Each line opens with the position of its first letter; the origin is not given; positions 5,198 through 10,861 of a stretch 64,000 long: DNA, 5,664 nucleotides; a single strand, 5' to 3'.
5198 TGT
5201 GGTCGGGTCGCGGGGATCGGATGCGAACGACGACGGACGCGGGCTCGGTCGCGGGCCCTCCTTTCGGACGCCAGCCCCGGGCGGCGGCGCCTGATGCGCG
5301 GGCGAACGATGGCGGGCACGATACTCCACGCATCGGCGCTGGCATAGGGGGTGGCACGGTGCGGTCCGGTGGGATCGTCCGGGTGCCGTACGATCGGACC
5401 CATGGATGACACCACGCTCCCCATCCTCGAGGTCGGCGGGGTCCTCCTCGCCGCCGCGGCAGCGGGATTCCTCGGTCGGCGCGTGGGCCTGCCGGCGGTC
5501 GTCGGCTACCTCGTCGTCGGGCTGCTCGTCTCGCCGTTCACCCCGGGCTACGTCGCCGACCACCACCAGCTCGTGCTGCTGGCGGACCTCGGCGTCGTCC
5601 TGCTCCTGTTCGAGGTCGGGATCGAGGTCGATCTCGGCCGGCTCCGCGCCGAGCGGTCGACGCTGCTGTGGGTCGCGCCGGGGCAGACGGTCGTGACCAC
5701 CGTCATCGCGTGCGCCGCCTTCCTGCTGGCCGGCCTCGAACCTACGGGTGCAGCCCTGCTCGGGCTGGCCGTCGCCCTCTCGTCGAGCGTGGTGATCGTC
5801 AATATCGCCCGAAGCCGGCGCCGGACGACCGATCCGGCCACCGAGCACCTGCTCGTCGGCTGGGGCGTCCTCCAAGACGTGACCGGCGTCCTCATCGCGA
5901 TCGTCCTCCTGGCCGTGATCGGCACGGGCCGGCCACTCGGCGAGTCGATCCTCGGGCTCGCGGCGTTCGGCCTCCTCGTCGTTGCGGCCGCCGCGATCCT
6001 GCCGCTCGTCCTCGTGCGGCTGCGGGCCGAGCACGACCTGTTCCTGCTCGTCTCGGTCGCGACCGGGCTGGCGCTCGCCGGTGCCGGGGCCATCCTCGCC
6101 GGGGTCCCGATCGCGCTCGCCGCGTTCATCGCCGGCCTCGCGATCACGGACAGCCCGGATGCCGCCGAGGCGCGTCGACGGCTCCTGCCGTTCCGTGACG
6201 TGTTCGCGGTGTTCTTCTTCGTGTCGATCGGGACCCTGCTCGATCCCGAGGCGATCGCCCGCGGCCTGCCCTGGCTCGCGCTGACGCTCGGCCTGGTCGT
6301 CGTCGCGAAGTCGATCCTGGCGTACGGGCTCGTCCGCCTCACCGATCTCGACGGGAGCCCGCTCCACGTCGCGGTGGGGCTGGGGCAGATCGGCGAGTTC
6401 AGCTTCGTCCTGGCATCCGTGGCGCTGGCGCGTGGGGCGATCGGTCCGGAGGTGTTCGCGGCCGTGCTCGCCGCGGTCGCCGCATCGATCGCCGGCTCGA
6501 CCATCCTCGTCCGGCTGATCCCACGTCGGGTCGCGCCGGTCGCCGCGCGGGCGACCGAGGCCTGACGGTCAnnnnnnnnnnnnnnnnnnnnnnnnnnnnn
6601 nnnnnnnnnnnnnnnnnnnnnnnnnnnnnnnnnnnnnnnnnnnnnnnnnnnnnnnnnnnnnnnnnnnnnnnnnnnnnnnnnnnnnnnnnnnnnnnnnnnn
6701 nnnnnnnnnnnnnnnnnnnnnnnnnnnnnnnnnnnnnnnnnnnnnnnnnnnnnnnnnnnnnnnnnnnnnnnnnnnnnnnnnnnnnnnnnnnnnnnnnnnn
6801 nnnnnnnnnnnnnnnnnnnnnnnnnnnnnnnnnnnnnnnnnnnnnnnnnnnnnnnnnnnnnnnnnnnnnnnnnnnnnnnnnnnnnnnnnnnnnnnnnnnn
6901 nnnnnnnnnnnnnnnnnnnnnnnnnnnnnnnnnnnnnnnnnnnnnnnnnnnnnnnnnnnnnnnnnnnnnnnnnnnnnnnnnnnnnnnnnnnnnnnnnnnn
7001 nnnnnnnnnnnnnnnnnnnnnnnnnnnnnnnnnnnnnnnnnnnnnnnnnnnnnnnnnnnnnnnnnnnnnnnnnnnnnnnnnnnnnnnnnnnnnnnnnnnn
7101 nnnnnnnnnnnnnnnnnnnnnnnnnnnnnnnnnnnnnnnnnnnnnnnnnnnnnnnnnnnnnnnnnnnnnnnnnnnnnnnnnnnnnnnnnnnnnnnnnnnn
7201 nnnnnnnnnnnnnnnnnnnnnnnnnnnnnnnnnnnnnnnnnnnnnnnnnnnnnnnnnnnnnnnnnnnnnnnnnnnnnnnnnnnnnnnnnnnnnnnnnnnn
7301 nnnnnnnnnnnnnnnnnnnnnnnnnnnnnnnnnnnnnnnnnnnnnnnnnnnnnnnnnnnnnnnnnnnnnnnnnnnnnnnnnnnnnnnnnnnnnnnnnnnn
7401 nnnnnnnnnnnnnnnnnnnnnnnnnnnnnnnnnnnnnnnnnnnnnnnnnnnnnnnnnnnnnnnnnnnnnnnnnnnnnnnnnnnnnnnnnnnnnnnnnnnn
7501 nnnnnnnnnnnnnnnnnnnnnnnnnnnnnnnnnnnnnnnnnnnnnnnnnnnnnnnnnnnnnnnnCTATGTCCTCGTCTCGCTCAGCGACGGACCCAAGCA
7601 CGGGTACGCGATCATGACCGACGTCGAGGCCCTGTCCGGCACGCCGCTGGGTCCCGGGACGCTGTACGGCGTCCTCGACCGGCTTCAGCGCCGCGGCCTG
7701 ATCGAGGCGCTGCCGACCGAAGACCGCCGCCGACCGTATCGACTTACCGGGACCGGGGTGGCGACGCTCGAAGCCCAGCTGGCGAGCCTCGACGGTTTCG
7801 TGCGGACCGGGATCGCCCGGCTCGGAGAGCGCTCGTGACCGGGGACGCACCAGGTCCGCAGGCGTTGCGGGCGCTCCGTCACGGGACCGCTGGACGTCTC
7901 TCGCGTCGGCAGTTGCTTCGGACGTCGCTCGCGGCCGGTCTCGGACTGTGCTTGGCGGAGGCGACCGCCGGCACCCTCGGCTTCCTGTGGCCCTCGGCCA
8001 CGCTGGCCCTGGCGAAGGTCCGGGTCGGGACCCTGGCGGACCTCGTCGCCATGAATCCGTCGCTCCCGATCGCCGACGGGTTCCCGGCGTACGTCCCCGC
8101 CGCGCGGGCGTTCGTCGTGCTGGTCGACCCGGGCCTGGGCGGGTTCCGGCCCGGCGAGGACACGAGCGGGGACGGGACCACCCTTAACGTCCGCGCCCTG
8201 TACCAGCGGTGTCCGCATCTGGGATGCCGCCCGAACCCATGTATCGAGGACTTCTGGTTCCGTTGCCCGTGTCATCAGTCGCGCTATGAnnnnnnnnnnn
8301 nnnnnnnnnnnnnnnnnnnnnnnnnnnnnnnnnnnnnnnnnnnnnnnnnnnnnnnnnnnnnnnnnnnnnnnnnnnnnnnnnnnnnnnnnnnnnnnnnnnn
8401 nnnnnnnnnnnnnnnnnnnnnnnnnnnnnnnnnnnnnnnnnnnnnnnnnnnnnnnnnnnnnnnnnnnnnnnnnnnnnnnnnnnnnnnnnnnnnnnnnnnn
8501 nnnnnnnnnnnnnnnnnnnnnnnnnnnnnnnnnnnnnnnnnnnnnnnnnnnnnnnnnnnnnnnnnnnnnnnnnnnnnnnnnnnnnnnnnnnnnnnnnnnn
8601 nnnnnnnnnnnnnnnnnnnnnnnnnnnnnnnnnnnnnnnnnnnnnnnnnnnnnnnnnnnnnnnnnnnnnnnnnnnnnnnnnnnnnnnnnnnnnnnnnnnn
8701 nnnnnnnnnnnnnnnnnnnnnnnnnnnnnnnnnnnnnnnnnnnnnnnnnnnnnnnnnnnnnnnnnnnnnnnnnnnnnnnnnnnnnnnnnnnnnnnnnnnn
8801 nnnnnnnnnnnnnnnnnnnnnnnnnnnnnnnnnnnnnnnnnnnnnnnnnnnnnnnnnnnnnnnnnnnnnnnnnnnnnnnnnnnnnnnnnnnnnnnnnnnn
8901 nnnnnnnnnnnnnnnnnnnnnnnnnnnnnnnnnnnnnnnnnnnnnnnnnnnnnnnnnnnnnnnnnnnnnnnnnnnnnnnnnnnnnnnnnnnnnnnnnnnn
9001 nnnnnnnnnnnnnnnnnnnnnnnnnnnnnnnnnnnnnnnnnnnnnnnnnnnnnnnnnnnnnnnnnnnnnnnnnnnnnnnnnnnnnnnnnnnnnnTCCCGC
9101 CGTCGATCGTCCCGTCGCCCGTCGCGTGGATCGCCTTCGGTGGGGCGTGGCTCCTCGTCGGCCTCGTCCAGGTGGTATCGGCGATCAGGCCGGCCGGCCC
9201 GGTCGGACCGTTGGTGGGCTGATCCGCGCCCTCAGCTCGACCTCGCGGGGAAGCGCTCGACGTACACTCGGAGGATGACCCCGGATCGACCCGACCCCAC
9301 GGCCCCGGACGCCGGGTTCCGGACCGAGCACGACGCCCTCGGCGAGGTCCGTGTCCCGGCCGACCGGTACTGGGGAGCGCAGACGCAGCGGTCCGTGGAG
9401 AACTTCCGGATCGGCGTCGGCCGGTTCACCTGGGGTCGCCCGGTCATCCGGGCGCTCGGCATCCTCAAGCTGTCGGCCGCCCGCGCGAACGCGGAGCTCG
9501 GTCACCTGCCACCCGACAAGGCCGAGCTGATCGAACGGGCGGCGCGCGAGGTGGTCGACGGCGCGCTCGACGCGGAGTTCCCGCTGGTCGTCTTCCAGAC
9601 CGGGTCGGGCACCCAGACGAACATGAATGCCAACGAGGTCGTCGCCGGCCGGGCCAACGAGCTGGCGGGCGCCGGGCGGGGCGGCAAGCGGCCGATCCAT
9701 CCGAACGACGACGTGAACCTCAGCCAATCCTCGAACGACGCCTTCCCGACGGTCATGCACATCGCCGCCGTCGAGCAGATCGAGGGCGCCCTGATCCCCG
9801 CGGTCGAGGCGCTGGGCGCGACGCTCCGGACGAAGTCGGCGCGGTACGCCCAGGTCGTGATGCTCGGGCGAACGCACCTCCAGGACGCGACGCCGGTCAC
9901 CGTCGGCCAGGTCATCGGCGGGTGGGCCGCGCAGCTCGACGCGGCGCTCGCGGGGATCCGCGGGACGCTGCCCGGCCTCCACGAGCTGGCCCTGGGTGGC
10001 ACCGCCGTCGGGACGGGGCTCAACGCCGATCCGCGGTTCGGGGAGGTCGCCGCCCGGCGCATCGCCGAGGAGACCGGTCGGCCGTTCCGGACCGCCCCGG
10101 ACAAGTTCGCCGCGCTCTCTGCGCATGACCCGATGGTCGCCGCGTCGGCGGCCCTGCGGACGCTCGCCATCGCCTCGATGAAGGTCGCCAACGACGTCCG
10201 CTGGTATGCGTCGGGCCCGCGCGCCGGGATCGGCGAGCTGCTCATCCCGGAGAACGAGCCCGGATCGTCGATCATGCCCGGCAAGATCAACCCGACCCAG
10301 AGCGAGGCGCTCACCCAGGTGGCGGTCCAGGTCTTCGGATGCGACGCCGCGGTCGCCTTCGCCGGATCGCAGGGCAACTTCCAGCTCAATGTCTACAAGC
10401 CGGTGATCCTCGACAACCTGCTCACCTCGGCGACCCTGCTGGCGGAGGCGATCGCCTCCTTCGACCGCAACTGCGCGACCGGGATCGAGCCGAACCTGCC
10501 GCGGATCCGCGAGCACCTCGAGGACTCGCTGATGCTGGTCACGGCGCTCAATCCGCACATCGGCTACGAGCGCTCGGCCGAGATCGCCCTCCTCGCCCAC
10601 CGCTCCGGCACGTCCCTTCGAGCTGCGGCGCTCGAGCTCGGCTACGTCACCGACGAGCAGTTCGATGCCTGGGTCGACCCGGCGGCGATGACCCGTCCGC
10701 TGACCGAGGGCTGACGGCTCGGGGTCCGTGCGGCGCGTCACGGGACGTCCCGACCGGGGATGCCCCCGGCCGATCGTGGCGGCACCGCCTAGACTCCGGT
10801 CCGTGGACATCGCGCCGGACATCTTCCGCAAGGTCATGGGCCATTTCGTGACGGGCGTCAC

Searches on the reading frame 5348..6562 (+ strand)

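Call 24: search_protein_families(library=pfam, proteins=[window:5348-6562:+], max_evalue=0.0001)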
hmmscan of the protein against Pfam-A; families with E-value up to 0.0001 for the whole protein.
window:5348-6562:+ (405 aa): 1 family
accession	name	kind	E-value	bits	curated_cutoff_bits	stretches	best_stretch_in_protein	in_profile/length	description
PF00999.27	Na_H_Exchanger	-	2.1e-43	149.1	26.2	1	35-385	3-368/375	Sodium/hydrogen exchanger, transmembrane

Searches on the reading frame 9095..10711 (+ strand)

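Call 24: search_protein_families(library=pfam, proteins=[window:9095-10711:+], max_evalue=0.0001)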
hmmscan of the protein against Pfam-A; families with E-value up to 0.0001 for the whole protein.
window:9095-10711:+ (539 aa): 2 families
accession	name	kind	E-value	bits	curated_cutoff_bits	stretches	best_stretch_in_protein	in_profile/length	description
PF00206.25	Lyase_1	-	1.2e-96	324.2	27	1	83-415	1-312/312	Lyase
PF10415.14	FumaraseC_C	-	7.6e-24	84.3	32.5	1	481-534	1-54/54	Fumarase C C-terminus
